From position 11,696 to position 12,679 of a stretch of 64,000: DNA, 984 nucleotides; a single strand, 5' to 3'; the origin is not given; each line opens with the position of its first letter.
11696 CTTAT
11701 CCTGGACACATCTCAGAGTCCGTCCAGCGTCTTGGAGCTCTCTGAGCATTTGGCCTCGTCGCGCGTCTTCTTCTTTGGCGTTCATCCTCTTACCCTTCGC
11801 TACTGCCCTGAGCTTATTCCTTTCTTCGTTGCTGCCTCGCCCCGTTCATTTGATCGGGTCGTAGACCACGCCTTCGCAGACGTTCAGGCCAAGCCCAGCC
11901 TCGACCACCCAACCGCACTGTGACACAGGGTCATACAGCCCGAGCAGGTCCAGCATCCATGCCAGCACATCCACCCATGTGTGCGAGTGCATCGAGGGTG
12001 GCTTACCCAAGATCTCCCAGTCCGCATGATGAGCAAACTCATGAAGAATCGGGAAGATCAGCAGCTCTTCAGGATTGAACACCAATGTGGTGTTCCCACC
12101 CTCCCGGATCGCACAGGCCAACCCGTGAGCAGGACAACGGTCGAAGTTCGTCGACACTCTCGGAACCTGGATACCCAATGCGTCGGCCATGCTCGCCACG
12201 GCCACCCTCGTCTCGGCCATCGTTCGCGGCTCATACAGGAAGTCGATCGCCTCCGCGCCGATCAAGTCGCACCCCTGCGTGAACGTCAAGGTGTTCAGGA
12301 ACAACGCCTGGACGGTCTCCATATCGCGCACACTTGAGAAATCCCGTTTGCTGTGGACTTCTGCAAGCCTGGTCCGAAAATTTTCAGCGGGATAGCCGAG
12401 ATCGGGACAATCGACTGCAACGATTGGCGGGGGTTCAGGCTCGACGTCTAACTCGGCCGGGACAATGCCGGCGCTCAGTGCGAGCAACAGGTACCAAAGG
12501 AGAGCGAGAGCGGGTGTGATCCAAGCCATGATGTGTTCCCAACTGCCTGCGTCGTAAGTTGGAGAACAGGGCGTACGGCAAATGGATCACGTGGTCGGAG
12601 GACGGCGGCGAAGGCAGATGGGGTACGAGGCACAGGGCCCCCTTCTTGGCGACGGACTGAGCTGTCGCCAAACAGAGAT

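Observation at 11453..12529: Passenger operon: secreted HExxH zincin-like protein plus 110-aa partner riding on the IS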

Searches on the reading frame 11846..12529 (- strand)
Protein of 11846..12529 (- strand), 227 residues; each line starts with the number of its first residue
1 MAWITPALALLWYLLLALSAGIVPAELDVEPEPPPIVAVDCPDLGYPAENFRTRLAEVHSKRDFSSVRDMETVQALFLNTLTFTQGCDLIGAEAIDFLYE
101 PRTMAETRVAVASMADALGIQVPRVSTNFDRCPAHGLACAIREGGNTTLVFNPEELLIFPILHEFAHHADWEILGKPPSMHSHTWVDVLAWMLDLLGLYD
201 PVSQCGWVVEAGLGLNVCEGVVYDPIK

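Call 3: search_protein_families(library=pfam, proteins=[window:11846-12529:-], max_evalue=1)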
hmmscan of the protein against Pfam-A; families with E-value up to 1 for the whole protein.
window:11846-12529:- (227 aa): 0 families

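Call 4: search_protein_families(library=ncbifam, proteins=[window:11846-12529:-], max_evalue=1)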
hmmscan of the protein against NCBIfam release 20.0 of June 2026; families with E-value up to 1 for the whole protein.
window:11846-12529:- (227 aa): 0 families

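Call 6: find_homologous_proteins(query=window:11846-12529:-, max_evalue=0.001)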
Query window:11846-12529:- (227 aa): 1 proteins with E <= 0.001 among 2085 candidates.
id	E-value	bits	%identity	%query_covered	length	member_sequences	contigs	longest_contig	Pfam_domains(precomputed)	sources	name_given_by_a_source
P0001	3.4e-152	523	100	100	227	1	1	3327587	-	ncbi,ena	-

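Call 10: find_encoding_contigs(protein=P0001, flank=10000, max_places=5)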
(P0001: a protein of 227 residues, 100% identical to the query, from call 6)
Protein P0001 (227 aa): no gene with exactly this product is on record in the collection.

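Call 14: search_protein_representatives(protein=window:11846-12529:-)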
Query: 227 residues. Proteins with E-value up to 0.001 (for the whole library): 4; up to 1e-10: 2; up to 1e-30: 2. The best 4 are listed.
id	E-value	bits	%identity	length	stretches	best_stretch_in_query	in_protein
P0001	1.1e-152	522.9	100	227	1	1-227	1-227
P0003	1.4e-36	142.8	41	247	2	38-219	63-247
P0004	1.5e-08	51.1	36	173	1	106-213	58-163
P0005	8.0e-04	35.6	28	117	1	103-219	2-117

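Call 17: find_encoding_contigs(protein=P0003, flank=6000, max_places=6)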
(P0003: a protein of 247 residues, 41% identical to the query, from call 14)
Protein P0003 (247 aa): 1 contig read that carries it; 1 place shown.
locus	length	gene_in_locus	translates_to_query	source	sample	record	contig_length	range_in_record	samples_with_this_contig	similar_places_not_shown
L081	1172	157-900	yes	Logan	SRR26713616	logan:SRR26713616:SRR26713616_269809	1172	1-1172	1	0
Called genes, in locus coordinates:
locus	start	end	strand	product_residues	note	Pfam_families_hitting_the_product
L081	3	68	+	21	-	?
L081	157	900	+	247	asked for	-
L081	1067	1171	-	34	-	?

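Call 18: find_encoding_contigs(protein=P0004, flank=6000, max_places=6)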
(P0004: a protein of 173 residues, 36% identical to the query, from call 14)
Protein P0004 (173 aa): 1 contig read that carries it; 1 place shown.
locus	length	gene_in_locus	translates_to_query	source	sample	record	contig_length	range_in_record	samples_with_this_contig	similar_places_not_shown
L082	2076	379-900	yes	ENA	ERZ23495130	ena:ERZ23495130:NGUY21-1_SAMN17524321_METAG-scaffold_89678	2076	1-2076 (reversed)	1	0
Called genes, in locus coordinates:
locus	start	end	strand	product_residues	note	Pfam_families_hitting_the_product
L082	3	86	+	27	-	?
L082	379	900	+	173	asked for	-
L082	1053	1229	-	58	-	-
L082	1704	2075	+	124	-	?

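Call 19: find_encoding_contigs(protein=P0005, flank=6000, max_places=6)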
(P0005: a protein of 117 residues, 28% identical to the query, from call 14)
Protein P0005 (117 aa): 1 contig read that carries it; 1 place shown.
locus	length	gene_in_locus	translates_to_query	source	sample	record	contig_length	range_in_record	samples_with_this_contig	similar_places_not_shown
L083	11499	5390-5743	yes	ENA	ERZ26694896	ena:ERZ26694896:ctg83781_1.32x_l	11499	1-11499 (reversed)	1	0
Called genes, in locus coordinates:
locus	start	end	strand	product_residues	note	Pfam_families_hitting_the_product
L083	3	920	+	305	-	?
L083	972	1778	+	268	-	PF00702:Hydrolase, PF13419:HAD_2, PF13242:Hydrolase_like (weak)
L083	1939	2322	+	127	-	PF00712:DNA_pol3_beta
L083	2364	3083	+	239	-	PF02767:DNA_pol3_beta_2, PF02768:DNA_pol3_beta_3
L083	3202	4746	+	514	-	PF00271:Helicase_C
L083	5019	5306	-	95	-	-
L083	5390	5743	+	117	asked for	-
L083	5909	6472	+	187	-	PF12760:Zn_ribbon_IS1595, PF12762:DDE_Tnp_IS1595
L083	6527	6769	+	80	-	PF12762:DDE_Tnp_IS1595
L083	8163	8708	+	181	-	PF07995:GSDH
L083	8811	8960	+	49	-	-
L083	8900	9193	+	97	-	-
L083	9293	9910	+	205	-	PF00028:Cadherin (weak)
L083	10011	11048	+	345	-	-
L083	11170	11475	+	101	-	-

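Call 27: search_solved_structures(query=A1, max_evalue=10, show_alignments=3)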
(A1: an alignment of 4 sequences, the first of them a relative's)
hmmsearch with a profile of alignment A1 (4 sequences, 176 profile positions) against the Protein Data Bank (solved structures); distinct sequences matched with E-value up to 10: 1.
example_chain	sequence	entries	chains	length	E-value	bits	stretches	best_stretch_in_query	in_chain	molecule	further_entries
2dul_A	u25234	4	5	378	1.7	11.7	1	28-129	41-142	N(2),N(2)-dimethylguanosine tRNA methyltransferase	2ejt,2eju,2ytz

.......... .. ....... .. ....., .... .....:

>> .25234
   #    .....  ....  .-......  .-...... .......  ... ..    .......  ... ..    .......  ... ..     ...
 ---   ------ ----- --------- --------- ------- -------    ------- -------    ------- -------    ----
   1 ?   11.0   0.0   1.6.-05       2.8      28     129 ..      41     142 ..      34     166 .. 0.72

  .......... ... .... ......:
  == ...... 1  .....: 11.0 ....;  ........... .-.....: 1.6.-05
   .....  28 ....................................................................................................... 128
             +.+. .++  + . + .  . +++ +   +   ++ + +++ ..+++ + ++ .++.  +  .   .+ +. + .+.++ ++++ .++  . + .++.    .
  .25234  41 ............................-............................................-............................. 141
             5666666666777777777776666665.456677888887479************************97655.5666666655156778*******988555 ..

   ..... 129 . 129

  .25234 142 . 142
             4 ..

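Call 29: predict_structure(alignment_id=A1)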
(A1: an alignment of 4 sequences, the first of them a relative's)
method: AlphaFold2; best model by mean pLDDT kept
length: 227 residues; sequences in the alignment: 4
mean_pLDDT: 67.8   pTM: 0.67
mean pLDDT of the five models: 67.8, 57.5, 46.6, 42.0, 42.0
residues with pLDDT >= 90: 29; 70-90: 79; 50-70: 66; < 50: 53
segments of 3 or more residues with pLDDT < 50: 1-8, 20-40, 43-45, 83-91, 220-227
pLDDT, mean of each block of 10 residues (from residue 1): 41 51 38 39 55 71 68 65 43 65 89 87 93 83 89 85 90 77 82 75 65 61 38
secondary structure, 60 per line:
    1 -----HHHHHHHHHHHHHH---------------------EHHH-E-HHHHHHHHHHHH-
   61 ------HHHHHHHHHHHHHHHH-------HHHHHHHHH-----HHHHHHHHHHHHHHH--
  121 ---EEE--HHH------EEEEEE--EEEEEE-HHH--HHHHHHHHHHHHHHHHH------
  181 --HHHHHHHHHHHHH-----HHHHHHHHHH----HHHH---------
elements in order: H6-19 H48-59 H67-82 H90-98 H104-118 E124-126 E138-143 E146-151 H158-174 H183-195 H201-210 H215-218

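Call 34: fold_search(model_id=the predicted structure, library=pdb)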
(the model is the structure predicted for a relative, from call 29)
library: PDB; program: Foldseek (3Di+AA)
matches with E <= 10: 135; with E <= 0.001: 0
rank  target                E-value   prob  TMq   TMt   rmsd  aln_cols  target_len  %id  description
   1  7z5g_A                2.4e-01  0.41  0.31  0.23  12.2       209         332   12  human apo MATCAP (released 2022-05-11)
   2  5giv_B                4.6e-01  0.41  0.27  0.15   8.4       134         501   13  Crystal structure of M32 carboxypeptidase from Deinococcus radiodurans R1 (released 2017-07-12)
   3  7z5g_B                6.7e-01  0.35  0.30  0.22   8.4       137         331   13  human apo MATCAP (released 2022-05-11)
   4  4aw6_B                1.1e+00  0.08  0.23  0.14  16.9       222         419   14  Crystal structure of the human nuclear membrane zinc metalloprotease ZMPSTE24 (FACE1) (released 2012-07-25)
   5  7z5g_D                1.2e+00  0.33  0.27  0.20   7.7       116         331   13  human apo MATCAP (released 2022-05-11)
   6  7z5g_C                1.5e+00  0.28  0.27  0.20   7.7       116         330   13  human apo MATCAP (released 2022-05-11)
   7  8exs_A                1.5e+00  0.08  0.24  0.11  19.6       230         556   11  Cryo-EM structure of S. aureus BlaR1 F284A mutant (released 2023-01-11)
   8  9h2a_P                1.5e+00  0.04  0.15  0.13  17.9       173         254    6  AcMNPV complete basal cap (released 2025-06-04)
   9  5mdt                  1.7e+00  0.04  0.13  0.19  14.7       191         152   10  Structure of the CTD-interacting domain (CID) of Seb1 from S. pombe. (released 2017-04-12)
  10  5u5n_B                1.9e+00  0.05  0.16  0.14  10.0       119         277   15  The dimeric crystal structure of HTPA Reductase from Sellaginella moellendorffii (released 2017-12-06)
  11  7z6s_C                2.1e+00  0.16  0.26  0.20   7.8       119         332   12  MATCAP bound to a human 14 protofilament microtubule (released 2022-05-11)
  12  5u5i_A                2.3e+00  0.04  0.17  0.15  10.3       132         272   13  The dimeric crystal structure of the selenomethionine derivative of HTPA Reductase from Sellaginella moellendorffii (released 2017-12-06)
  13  8v22_F                2.3e+00  0.03  0.16  0.09  16.6       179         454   11  GlnA dodecamer with AMPylation (released 2024-11-27)
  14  8exr_A                2.5e+00  0.06  0.20  0.19  13.8       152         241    9  Cryo-EM structure of S. aureus BlaR1 TM and zinc metalloprotease domain (released 2023-01-11)
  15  3kxl_A                2.7e+00  0.02  0.13  0.11  20.6       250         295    9  crystal structure of SsGBP mutation variant G235S (released 2010-05-26)
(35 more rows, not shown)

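Call 40: fold_search(model_id=the predicted structure, library=viral)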
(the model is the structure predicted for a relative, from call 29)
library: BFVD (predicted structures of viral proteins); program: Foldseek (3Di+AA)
matches with E <= 10: 214; with E <= 0.001: 2
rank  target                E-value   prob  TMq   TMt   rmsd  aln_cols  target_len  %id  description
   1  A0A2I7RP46            1.6e-04  1.00  0.46  0.44  14.4       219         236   11  (no name in the UniProt tables at hand)
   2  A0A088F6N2            2.0e-04  1.00  0.41  0.42  14.7       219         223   15  (no name in the UniProt tables at hand)
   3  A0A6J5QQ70            5.0e-03  1.00  0.40  0.58   5.3       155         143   16  IrrE N-terminal-like domain-containing protein [uncultured Caudovirales phage]
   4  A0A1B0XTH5            5.2e-03  0.93  0.27  0.34  12.0       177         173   14  (no name in the UniProt tables at hand)
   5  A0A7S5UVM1            1.2e-02  1.00  0.45  0.56   4.6       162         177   15  (no name in the UniProt tables at hand)
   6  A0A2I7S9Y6            1.9e-02  0.82  0.25  0.29  14.2       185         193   17  (no name in the UniProt tables at hand)
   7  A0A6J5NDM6            2.2e-02  0.97  0.37  0.34  12.7       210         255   14  Uncharacterized protein [uncultured Caudovirales phage]
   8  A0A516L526            3.0e-02  0.91  0.37  0.39  11.4       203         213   12  (no name in the UniProt tables at hand)
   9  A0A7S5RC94            3.8e-02  0.99  0.38  0.32  13.2       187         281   17  (no name in the UniProt tables at hand)
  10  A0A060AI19            4.2e-02  1.00  0.30  0.29   3.1        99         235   19  (no name in the UniProt tables at hand)
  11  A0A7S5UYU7            5.0e-02  0.97  0.40  0.35  11.6       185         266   14  (no name in the UniProt tables at hand)
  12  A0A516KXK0            5.9e-02  0.47  0.27  0.06  15.7       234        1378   12  (no name in the UniProt tables at hand)
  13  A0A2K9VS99            6.6e-02  0.98  0.35  0.57   8.8       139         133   11  XE [Mythimna unipuncta nucleopolyhedrovirus]
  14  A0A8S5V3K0            7.3e-02  0.47  0.21  0.32   9.8       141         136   12  IrrE protein [Myoviridae sp. ctk6V34]
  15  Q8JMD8                8.6e-02  0.98  0.30  0.50   5.4       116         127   14  XE-like protein [Mamestra configurata nucleopolyhedrovirus B]
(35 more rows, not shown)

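Call 52: search_protein_families(library=pfam, proteins=[P0003, P0004], max_evalue=0.1)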
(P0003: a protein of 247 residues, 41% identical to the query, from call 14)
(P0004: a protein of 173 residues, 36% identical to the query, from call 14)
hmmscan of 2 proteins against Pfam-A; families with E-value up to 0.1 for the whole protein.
P0003 (247 aa): 0 families

P0004 (173 aa): 1 family
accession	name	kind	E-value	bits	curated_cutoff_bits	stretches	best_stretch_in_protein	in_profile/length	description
PF04214.18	DUF411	-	0.082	13.1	27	0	38-75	3-41/48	Protein of unknown function, DUF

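Call 54: search_protein_families(library=padloc, proteins=[window:11846-12529:-, P0003], max_evalue=1)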
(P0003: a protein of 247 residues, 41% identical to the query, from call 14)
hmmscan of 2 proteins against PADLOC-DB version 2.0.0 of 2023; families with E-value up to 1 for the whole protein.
window:11846-12529:- (227 aa): 0 families

P0003 (247 aa): 0 families

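Call 55: search_protein_families(library=phrogs, proteins=[window:11846-12529:-, P0003], max_evalue=1)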
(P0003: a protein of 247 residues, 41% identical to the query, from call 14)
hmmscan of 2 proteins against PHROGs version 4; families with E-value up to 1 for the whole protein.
window:11846-12529:- (227 aa): 0 families

P0003 (247 aa): 2 families
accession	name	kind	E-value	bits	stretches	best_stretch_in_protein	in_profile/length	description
phrog_35959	-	unknown function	0.17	13.2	1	170-203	31-64/82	-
phrog_5726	-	tail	0.32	11.7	1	56-92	156-192/249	tail protein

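Call 58: find_related_loci(query=A1, collection=metagenome_contigs, flank=6000)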
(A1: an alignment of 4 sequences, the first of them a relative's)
Query A1 (227 aa) in metagenome_contigs; peptide patterns used: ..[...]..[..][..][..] (x = any residue, [..] = any of these).
552 stretches matched a pattern, but none encodes a relative of the query by tblastn (E <= 1e-3).

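Call 92: search_dna_similar(query=window:11846-12529:-, collection=phages, mode=protein, max_evalue=1, max_rows=10)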
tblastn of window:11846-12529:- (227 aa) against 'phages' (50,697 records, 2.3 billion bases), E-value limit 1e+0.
No match.

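Call 93: search_dna_similar(query=window:11846-12529:-, collection=plasmids, mode=protein, max_evalue=1, max_rows=10)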
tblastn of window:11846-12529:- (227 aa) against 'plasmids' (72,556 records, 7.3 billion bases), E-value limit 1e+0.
Records with a match: 1; places in all: 1; records where one place covers at least 80% of the query: 0.
Best place of each record, by identity: <60% 1.
By first word of the organism name: Paraburkholderia 1.
By predicted mobility (MOB-suite, as given by PLSDB): mobilizable 1.
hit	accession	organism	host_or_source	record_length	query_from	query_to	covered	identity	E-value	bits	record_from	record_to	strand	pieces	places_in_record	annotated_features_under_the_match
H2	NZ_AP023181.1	Paraburkholderia sp. PGU19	Physopelta gutta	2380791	100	165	29%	36.4%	1e+0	38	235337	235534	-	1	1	none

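Call 95: find_related_loci(query=A1, collection=viral_contigs, flank=5000)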
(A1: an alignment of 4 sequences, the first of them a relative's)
Query A1 (227 aa) in viral_contigs; peptide patterns used: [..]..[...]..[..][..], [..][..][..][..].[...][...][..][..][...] (x = any residue, [..] = any of these).
77 stretches matched a pattern, but none encodes a relative of the query by tblastn (E <= 1e-3).

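Call 98: list_cluster_members(proteins=[P0001, P0002, P0003, P0005, P0010])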
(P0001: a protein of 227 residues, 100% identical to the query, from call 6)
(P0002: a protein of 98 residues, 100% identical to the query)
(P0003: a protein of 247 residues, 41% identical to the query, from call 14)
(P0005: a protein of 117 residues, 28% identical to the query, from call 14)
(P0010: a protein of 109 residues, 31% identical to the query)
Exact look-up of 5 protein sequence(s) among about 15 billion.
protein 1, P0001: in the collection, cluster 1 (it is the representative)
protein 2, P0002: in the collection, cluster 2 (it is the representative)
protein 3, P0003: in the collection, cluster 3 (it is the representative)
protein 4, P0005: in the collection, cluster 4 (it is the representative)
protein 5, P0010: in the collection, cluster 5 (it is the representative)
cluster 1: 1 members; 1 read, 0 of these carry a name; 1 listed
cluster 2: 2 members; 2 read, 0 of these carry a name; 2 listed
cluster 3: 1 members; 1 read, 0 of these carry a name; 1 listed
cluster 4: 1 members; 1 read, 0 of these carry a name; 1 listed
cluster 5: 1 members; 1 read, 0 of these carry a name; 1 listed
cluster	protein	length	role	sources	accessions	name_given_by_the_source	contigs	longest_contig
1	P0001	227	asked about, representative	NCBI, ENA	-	-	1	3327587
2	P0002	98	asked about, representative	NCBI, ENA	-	-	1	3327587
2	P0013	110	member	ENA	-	-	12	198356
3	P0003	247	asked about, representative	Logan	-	-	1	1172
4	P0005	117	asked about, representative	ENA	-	-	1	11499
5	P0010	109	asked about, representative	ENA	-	-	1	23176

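Call 101: find_encoding_contigs(protein=P0013, flank=5000, max_places=10)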
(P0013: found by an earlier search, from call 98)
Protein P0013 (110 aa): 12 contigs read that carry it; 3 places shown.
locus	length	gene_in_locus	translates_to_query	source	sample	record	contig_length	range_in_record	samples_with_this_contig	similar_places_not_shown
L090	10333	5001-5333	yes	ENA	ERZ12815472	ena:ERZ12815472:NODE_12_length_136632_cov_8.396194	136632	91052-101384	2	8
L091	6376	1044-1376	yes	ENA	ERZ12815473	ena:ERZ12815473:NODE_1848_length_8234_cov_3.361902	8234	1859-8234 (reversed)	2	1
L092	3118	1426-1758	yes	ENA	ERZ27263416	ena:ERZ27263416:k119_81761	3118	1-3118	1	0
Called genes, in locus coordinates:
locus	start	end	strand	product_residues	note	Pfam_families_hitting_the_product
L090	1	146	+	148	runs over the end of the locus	PF12836:HHH_3, PF00633:HHH (weak), PF03934:T2SSK (faint)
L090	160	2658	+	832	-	PF13567:DUF4131, PF03772:Competence, PF00753:Lactamase_B (weak)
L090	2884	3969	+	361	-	PF08240:ADH_N, PF16912:Glu_dehyd_C, PF00107:ADH_zinc_N, PF13602:ADH_zinc_N_2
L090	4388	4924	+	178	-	-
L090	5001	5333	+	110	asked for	-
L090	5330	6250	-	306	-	PF12762:DDE_Tnp_IS1595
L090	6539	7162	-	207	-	-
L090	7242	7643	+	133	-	-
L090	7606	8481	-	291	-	PF13847:Methyltransf_31 (weak), PF08241:Methyltransf_11, PF08242:Methyltransf_12, PF13649:Methyltransf_25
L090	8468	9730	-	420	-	PF02403:Seryl_tRNA_N, PF00587:tRNA-synt_2b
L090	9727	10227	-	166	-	PF00293:NUDIX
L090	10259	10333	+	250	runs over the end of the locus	PF00930:DPPIV_N (faint), PF07676:PD40, PF26549:Tricorn_N, PF26550:Tricorn_2nd (faint)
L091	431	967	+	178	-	-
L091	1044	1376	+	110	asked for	-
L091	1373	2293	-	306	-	PF12762:DDE_Tnp_IS1595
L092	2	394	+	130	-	?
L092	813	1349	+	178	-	-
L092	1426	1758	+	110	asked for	-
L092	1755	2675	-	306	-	PF12762:DDE_Tnp_IS1595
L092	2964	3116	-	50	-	?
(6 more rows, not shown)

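Call 104: search_protein_families(library=pfam, proteins=[L090:4388-4924:+], max_evalue=0.1)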
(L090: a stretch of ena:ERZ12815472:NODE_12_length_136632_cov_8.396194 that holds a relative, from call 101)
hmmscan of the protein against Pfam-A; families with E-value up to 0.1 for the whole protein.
L090:4388-4924:+ (178 aa): 1 family
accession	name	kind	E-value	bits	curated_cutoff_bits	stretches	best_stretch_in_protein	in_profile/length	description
PF24170.1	Fn3-II_PB4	-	0.025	15.2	27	1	18-71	33-86/95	Straight fiber protein PB4 second Fn3-like domain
